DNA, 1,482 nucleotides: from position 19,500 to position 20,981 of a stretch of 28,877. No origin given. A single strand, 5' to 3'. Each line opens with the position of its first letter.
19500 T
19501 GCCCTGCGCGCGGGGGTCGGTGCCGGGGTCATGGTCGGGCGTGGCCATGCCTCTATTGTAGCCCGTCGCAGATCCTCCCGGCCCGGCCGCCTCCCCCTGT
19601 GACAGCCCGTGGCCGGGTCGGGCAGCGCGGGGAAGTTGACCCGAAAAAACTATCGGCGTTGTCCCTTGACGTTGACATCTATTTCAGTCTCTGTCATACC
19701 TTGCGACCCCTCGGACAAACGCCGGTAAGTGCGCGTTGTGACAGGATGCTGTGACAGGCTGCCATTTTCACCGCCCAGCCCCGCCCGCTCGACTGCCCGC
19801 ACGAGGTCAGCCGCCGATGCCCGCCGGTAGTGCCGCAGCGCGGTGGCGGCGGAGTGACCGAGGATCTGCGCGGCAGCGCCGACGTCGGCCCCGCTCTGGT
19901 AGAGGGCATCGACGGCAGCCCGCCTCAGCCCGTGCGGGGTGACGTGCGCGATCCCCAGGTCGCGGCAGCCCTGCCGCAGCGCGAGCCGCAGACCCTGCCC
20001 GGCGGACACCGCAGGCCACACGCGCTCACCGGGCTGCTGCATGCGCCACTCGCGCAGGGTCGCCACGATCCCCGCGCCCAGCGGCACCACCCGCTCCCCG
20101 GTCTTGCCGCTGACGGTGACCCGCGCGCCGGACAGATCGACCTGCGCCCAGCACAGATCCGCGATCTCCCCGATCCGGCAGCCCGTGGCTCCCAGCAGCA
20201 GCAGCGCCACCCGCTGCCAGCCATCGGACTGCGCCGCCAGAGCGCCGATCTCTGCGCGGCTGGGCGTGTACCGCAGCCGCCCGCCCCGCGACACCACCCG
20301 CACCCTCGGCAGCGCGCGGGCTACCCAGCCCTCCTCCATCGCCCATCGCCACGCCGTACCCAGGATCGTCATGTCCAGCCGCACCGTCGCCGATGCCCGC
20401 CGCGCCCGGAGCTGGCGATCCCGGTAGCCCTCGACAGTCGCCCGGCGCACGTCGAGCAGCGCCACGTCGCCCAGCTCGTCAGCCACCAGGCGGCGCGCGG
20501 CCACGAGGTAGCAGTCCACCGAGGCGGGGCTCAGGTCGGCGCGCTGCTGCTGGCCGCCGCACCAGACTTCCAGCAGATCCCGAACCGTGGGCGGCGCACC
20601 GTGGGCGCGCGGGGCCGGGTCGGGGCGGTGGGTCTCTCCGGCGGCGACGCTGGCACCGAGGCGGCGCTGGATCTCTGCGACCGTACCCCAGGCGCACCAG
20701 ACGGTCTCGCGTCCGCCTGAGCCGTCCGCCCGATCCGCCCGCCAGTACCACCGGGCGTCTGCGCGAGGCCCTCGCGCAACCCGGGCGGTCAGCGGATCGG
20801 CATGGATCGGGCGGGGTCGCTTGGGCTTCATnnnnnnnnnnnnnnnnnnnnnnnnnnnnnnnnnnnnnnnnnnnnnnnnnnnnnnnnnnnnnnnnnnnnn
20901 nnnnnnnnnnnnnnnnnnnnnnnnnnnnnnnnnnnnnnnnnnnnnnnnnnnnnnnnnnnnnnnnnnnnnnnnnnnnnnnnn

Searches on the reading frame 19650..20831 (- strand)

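Call 4: search_protein_families(library=pfam, proteins=[window:19650-20831:-], max_evalue=0.01)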
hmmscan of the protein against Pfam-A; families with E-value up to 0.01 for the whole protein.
window:19650-20831:- (393 aa): 1 family
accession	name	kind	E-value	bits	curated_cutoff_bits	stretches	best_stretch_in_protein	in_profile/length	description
PF00589.27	Phage_integrase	-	2.9e-19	69.9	27.1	1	202-339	20-169/172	Phage integrase family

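Call 65: search_protein_families(library=phrogs, proteins=[window:19650-20831:-], max_evalue=0.00001)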
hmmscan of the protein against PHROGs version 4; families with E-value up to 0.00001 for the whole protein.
window:19650-20831:- (393 aa): 2 families
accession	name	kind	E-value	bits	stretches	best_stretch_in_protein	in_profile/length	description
phrog_1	-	integration and excision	1.5e-42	147.6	1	22-349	118-446/611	integrase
phrog_216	-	integration and excision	1.2e-20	74.8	1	196-350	62-236/301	integrase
